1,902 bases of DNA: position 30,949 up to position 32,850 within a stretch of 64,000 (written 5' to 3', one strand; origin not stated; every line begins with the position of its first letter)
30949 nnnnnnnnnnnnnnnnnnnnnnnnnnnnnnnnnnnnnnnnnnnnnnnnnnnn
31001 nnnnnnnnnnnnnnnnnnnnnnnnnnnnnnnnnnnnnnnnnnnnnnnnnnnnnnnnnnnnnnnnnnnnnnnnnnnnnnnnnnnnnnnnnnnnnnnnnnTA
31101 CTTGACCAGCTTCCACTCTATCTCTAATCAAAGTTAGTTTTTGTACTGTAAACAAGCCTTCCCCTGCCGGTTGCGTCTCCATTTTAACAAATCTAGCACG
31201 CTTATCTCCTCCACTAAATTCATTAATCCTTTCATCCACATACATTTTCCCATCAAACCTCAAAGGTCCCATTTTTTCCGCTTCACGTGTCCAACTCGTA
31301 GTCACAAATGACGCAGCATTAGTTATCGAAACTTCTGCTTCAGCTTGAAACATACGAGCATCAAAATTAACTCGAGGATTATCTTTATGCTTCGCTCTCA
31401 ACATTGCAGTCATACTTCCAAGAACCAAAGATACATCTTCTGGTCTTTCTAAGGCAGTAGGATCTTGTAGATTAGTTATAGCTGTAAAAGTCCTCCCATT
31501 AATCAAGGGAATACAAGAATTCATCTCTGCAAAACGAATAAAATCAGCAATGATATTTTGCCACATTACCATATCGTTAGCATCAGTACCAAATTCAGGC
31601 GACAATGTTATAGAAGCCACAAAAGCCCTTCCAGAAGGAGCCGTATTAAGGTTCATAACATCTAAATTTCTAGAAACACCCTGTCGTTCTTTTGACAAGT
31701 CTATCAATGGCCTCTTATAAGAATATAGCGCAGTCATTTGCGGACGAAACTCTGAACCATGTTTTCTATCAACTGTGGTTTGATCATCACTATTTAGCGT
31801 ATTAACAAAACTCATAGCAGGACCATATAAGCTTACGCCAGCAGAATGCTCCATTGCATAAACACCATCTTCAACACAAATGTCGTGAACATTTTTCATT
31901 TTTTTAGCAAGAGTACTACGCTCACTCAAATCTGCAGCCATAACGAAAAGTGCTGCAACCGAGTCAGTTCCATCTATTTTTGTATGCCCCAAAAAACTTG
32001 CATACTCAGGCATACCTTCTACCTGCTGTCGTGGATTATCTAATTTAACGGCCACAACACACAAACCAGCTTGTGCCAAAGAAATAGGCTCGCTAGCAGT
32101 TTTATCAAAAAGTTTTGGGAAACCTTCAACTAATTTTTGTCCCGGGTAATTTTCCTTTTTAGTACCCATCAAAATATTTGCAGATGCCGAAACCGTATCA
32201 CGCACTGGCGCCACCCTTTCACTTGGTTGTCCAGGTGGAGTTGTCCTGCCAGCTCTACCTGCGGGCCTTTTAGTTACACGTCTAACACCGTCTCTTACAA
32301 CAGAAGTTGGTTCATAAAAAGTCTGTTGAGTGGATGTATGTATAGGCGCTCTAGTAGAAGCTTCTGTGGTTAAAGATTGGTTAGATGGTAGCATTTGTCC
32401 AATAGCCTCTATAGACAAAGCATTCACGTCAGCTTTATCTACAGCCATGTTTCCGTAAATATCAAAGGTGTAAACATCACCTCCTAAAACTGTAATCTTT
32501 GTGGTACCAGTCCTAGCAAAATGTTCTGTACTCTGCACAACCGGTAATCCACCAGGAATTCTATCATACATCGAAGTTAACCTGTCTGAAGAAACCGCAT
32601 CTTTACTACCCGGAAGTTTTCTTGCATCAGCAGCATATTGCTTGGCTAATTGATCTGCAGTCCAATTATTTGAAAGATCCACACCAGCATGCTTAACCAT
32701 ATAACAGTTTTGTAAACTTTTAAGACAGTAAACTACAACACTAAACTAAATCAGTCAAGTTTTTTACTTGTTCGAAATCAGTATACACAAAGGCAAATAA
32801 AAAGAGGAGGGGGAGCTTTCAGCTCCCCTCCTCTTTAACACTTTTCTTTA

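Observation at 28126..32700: Stand-alone 1524-aa STAND/AAA_16 NTPase with a novel ~530-aa N-terminal region and TPR-like C-terminus (Avs/NLR-like architecture)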

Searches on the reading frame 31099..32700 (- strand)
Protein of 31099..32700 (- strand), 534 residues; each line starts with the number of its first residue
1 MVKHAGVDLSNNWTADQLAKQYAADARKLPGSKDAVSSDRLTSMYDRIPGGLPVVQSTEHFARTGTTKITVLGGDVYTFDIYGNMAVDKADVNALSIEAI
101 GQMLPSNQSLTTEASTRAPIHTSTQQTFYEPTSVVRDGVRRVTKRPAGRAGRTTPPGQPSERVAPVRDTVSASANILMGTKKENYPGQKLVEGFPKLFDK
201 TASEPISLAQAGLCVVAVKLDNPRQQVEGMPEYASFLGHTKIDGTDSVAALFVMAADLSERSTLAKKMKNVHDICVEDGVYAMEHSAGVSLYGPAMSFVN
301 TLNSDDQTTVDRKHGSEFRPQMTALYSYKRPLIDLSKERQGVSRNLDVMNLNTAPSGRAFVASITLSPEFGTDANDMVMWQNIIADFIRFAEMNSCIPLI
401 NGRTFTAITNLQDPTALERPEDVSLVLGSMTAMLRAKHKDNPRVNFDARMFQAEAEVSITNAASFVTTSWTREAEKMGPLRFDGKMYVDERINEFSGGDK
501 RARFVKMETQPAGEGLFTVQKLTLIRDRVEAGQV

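Call 22: search_protein_representatives(protein=window:31099-32700:-)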
Query: 534 residues. Proteins with E-value up to 0.001 (for the whole library): 2; up to 1e-10: 1; up to 1e-30: 1. The best 2 are listed.
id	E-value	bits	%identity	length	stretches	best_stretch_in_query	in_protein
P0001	0.0e+00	1189.6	100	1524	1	1-534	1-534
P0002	3.8e-06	42.5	24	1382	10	260-354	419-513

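Call 25: search_protein_families(library=pfam, proteins=[P0002], max_evalue=1)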
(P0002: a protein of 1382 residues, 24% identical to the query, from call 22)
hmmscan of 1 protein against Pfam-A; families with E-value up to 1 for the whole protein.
P0002 (1382 aa): 3 families
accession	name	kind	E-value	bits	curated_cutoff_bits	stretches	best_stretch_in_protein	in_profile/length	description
PF25040.1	BLTP1_C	-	2.7e-167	558.8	23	20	561-776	1595-1806/1938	BLTP1-like family C-terminal region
PF19404.4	DUF5977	-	9.4e-10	39.4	25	0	272-287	50-65/65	Family of unknown function (DUF5977)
PF18786.7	Importin_rep_2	-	0.012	15.8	26.9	0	831-841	27-37/44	Importin 13 repeat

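Call 35: predict_structure(protein=window:31099-32700:-)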
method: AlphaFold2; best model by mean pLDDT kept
length: 534 residues; sequences in the alignment: 1
mean_pLDDT: 33.7   pTM: 0.23
mean pLDDT of the five models: 33.7, 30.0, 28.4, 28.1, 24.5
residues with pLDDT >= 90: 0; 70-90: 0; 50-70: 52; < 50: 482
segments of 3 or more residues with pLDDT < 50: 1-11, 51-53, 55-65, 71-75, 81-83, 89-379, 381-534
pLDDT, mean of each block of 10 residues (from residue 1): 32 54 57 54 53 45 49 51 49 31 27 23 23 25 27 29 23 22 30 30 29 33 34 32 31 34 35 33 25 24 26 25 21 28 30 30 39 43 47 43 35 32 29 29 27 27 27 29 27 31 41 42 38 28
secondary structure, 60 per line:
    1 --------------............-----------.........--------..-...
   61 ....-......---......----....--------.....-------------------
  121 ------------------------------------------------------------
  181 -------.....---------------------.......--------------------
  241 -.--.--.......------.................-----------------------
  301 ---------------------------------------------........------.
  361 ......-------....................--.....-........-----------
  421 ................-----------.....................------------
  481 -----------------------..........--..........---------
elements in order: H15-26 H38-46 H58-64 E66-71 E75-80 E85-88 H97-101 H188-192 E214-220 E248-254 H261-277 E346-353 E360-366 H374-393 E396-400 H402-409 H421-436 H448-468 E504-513 E516-525

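Call 73: fold_search(model_id=the predicted structure, library=pdb)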
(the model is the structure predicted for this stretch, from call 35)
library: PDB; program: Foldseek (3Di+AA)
matches with E <= 10: 180; with E <= 0.001: 0
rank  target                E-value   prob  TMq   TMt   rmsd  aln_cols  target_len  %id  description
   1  9mgt_A                1.2e+00  0.12  0.08  0.23  11.4       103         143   14  Structure of N-3 aminoglycoside acetyltransferase XIa (AAC(3)-XIa) in complex with coenzyme A and tobramycin (released 2025-09-03)
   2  8a0k_D                1.3e+00  0.30  0.07  0.16   4.9        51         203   20  crystal structure of the kinetoplastid kinetochore protein Trypanosoma brucei KKT3 Divergent Polo-Box domain (released 2022-06-15)
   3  4dfw_A                1.5e+00  0.30  0.07  0.15   6.5        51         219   18  Oxime-based Post Solid-phase Peptide Diversification: Identification of High Affinity Polo-like Kinase 1 (Plk1) Polo-b (released 2012-03-28)
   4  9mh3_A                1.9e+00  0.13  0.09  0.25   6.6        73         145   16  Structure of N-3 aminoglycoside acetyltransferase XI (AAC(3)-XI) in complex with acetyl coenzyme A (released 2025-09-03)
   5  3lax                  2.4e+00  0.12  0.08  0.27   5.6        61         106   16  The crystal structure of a domain of phenylacetate-coenzyme A ligase from Bacteroides vulgatus ATCC 8482 (released 2010-01-19)
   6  2fe7_A                2.4e+00  0.06  0.07  0.20   9.9       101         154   14  The crystal structure of a probable N-acetyltransferase from Pseudomonas aeruginosa (released 2006-01-24)
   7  3wjt                  2.5e+00  0.12  0.05  0.14   8.8        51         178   16  Crystal structure of the L68D variant of mLolB (released 2014-03-05)
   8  9mgt_B                2.5e+00  0.10  0.09  0.26   6.6        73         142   16  Structure of N-3 aminoglycoside acetyltransferase XIa (AAC(3)-XIa) in complex with coenzyme A and tobramycin (released 2025-09-03)
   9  8s30_A                2.7e+00  0.21  0.07  0.16   6.5        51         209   18  Crystal structure of human PLK1 Polo-Box Domain in complex with Mis18 (released 2024-08-21)
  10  8a0k_A                2.7e+00  0.18  0.07  0.16   5.3        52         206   21  crystal structure of the kinetoplastid kinetochore protein Trypanosoma brucei KKT3 Divergent Polo-Box domain (released 2022-06-15)
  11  4r1m_A                2.7e+00  0.09  0.08  0.09  10.7        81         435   12  Crystal structure of a Putative Acyl-CoA ligase (BT_0428) from Bacteroides thetaiotaomicron VPI-5482 at 2.48 A resolut (released 2014-08-27)
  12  9b9w_B                2.8e+00  0.16  0.05  0.09   2.4        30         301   17  Crystal structure of the ternary complex of DCAF1 and WDR5 with PROTAC, OICR-40792 (released 2024-11-06)
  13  5dnj_A                2.8e+00  0.15  0.06  0.15   6.6        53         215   17  Mouse Polo-box domain and Peptide analog 702 (released 2016-02-24)
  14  9rlg_L                2.8e+00  0.10  0.06  0.15   8.9        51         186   18  LolCDE complex with LolB lipoprotein (released 2026-01-21)
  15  8xup_G                2.8e+00  0.04  0.07  0.18  11.7       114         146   12  Crystal structure of lipoprotein NlpI in complex with MepS (released 2024-06-05)
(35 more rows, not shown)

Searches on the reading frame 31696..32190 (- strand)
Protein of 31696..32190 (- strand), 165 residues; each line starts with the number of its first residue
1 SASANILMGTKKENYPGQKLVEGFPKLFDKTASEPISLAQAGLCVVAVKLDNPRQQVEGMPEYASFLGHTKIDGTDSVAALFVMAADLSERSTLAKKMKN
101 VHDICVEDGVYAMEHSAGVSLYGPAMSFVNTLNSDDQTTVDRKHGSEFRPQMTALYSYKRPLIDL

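Call 94: search_protein_families(library=pfam, proteins=[window:31696-32190:-], max_evalue=10)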
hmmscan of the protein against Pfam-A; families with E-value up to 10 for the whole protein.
seq(165 aa): 0 families

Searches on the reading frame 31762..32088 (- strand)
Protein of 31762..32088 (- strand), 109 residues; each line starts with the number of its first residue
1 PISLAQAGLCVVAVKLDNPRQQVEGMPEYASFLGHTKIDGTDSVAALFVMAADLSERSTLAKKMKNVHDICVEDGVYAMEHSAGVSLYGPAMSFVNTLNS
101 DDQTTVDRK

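Call 94: search_protein_families(library=pfam, proteins=[window:31762-32088:-], max_evalue=10)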
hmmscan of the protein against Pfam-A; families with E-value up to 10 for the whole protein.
seq(109 aa): 0 families
